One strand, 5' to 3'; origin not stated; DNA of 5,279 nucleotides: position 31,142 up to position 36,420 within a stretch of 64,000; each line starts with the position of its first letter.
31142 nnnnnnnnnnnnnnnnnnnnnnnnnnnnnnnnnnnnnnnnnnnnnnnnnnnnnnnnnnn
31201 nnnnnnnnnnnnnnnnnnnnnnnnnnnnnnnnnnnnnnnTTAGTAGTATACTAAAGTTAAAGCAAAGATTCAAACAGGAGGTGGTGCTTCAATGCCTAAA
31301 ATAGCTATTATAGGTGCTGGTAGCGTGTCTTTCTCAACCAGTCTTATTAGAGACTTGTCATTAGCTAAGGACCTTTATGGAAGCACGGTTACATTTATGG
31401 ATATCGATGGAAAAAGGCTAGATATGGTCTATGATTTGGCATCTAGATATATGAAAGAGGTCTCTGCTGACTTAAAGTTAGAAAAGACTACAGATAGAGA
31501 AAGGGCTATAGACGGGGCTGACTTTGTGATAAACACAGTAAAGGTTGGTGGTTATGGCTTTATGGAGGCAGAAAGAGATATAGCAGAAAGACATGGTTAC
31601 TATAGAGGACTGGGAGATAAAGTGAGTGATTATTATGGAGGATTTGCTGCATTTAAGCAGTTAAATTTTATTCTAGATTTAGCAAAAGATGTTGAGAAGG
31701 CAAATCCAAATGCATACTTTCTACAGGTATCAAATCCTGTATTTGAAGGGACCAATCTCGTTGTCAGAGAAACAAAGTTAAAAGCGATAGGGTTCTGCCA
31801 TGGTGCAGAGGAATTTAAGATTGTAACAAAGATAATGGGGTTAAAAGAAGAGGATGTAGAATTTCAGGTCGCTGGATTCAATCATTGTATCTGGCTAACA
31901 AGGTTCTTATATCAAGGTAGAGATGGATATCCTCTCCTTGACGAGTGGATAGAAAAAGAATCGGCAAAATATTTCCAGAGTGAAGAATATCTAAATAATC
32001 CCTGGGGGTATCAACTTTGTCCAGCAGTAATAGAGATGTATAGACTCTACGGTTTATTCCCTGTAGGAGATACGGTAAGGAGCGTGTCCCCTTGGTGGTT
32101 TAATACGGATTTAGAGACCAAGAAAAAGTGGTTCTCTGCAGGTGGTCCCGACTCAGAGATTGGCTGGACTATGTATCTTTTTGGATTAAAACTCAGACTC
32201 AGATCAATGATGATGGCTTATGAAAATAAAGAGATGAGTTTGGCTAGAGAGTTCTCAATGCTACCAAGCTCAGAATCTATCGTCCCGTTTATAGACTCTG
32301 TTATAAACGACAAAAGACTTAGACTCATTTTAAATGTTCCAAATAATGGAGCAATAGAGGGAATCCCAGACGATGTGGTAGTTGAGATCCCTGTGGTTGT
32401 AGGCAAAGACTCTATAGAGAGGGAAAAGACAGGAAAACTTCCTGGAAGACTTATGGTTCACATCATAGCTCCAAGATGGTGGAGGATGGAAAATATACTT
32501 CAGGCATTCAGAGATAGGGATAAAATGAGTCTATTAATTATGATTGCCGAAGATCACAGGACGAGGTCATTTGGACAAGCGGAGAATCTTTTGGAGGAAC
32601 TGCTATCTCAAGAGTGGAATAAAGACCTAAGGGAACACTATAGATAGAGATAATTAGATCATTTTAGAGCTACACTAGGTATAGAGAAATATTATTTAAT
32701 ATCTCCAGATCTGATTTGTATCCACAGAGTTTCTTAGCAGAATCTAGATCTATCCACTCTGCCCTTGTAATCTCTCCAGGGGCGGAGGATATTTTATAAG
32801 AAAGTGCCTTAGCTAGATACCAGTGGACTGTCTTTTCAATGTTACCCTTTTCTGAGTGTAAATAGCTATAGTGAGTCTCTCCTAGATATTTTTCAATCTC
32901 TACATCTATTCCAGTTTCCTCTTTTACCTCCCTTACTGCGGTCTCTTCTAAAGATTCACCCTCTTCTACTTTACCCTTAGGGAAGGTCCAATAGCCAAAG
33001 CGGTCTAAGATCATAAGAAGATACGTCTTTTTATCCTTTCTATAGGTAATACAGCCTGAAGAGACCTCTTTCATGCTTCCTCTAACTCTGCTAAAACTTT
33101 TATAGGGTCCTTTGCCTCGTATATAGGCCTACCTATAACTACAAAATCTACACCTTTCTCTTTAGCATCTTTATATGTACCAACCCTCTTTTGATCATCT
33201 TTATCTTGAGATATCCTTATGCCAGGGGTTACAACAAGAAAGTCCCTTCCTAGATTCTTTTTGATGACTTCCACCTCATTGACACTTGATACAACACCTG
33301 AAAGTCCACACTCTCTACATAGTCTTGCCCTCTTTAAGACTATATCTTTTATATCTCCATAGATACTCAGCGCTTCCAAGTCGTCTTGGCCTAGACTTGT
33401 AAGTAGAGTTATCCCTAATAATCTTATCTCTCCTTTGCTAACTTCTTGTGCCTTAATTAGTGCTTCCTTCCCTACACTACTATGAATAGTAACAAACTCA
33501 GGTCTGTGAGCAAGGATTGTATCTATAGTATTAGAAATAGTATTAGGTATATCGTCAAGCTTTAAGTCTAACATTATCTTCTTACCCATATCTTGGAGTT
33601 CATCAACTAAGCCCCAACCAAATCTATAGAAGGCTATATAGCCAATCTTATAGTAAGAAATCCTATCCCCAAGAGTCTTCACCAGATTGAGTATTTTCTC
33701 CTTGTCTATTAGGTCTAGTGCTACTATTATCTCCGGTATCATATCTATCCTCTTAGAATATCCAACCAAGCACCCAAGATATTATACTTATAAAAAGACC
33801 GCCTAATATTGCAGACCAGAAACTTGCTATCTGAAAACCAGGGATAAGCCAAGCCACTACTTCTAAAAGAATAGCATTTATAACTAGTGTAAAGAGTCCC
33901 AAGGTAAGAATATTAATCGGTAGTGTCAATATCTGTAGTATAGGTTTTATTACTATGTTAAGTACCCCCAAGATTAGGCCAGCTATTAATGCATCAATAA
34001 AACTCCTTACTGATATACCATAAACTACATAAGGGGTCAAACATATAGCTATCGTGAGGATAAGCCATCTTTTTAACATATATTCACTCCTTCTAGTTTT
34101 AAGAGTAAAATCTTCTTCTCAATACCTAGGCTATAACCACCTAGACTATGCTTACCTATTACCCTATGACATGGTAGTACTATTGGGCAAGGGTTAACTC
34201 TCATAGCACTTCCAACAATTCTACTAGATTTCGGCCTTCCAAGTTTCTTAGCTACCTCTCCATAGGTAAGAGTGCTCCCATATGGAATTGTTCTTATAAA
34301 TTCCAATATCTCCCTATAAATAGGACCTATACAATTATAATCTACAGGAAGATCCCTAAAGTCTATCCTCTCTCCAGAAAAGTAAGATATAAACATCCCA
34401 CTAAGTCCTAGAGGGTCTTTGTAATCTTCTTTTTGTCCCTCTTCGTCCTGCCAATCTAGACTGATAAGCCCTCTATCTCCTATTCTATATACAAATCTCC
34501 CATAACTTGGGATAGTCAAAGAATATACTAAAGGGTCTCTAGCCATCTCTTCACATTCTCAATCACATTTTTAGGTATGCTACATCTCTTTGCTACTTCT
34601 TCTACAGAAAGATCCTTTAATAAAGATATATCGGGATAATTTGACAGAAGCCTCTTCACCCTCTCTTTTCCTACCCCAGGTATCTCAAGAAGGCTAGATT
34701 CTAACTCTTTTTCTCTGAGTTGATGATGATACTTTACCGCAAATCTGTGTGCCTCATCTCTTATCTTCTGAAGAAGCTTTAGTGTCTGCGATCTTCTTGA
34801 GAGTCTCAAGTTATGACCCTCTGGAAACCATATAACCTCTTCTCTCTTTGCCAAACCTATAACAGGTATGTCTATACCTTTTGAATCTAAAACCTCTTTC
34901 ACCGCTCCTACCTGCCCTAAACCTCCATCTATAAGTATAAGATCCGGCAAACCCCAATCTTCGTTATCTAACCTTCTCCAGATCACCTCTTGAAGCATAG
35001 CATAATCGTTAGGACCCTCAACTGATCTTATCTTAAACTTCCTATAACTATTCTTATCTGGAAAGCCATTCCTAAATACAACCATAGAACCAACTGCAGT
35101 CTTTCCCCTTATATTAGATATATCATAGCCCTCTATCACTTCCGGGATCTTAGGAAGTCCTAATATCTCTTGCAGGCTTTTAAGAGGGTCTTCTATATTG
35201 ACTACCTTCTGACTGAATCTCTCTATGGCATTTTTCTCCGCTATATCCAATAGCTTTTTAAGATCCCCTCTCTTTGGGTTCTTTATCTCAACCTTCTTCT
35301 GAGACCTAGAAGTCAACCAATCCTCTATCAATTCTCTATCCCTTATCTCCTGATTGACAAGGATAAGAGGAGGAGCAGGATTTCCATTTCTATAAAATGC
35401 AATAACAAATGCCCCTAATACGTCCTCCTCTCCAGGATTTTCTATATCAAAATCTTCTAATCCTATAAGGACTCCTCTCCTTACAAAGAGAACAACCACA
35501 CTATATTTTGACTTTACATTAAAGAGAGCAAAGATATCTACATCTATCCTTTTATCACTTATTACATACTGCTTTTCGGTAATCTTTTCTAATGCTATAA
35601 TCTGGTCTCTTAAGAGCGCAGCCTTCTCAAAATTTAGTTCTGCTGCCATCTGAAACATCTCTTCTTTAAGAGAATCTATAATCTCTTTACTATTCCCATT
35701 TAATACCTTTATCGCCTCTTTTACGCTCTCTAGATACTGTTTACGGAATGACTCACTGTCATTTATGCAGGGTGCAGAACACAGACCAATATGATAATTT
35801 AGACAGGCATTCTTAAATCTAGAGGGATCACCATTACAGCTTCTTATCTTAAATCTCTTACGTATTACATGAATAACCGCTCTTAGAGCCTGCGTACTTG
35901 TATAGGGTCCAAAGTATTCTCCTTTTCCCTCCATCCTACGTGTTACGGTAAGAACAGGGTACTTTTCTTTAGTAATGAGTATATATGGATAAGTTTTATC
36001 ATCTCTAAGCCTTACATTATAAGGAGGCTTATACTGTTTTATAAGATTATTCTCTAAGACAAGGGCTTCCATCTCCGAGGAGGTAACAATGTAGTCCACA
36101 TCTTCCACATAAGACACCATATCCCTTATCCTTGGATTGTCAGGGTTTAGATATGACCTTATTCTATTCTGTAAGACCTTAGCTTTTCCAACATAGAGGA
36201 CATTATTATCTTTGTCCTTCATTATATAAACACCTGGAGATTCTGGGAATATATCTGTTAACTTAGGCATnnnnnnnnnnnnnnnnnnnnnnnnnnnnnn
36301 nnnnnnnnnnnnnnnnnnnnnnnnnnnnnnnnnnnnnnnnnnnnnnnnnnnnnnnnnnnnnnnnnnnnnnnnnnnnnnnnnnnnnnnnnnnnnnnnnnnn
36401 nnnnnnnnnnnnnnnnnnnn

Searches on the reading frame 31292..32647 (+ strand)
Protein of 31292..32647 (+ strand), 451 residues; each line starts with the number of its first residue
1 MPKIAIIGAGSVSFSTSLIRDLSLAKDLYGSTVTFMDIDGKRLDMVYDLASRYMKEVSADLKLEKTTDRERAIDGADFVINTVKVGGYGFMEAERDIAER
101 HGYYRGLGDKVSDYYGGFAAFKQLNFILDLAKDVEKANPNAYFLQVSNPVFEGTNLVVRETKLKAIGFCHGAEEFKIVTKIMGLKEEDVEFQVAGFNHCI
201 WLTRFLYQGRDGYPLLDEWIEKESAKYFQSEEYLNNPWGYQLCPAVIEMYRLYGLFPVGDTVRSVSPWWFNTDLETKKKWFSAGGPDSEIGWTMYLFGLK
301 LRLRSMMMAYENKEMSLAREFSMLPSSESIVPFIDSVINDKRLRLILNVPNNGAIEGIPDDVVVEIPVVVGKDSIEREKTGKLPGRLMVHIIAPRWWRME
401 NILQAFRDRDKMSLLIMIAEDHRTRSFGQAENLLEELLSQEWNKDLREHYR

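Call 29: search_protein_families(library=pfam, proteins=[window:31292-32647:+], max_evalue=0.00001)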
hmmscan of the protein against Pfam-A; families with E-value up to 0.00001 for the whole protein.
window:31292-32647:+ (451 aa): 2 families
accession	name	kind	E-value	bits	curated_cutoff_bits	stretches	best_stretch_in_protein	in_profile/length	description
PF02056.22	Glyco_hydro_4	-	1.6e-44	152.1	23.2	1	3-172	1-170/183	Family 4 glycosyl hydrolase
PF11975.13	Glyco_hydro_4C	-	8.5e-32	111.3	24.1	1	193-421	1-208/211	Family 4 glycosyl hydrolase C-terminal domain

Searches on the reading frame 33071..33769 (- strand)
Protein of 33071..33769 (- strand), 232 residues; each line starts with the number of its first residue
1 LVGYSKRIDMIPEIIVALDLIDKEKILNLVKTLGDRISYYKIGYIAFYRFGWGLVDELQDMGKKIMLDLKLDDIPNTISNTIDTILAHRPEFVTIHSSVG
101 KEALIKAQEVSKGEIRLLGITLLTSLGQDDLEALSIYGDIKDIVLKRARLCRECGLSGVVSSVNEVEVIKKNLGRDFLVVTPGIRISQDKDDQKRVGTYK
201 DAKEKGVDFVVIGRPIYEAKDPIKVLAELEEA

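Call 29: search_protein_families(library=pfam, proteins=[window:33071-33769:-], max_evalue=0.00001)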
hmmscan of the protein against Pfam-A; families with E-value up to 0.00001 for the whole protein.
window:33071-33769:- (232 aa): 1 family
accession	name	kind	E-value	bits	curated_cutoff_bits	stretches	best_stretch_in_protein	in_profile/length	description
PF00215.30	OMPdecase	-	4.6e-50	171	27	1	12-227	1-219/221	Orotidine 5'-phosphate decarboxylase / HUMPS family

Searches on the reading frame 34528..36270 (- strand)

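Call 29: search_protein_families(library=pfam, proteins=[window:34528-36270:-], max_evalue=0.00001)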
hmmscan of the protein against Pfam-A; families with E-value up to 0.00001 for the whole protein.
window:34528-36270:- (580 aa): 4 families
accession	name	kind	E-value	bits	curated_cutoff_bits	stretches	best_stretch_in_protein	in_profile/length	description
PF08459.17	UvrC_RNaseH_dom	-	1.1e-52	178.5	22.3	1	367-512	1-159/159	UvrC RNAse H endonuclease domain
PF22920.2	UvrC_RNaseH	-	3.6e-29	101.5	24.3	1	243-354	1-115/116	UvrC Ribonuclease H-like domain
PF01541.30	GIY-YIG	-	2.5e-11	44.1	22.6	1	12-85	2-78/78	GIY-YIG catalytic domain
PF02151.25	UVR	-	1.4e-09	37.8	21.5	1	195-229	1-35/36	UvrB/uvrC motif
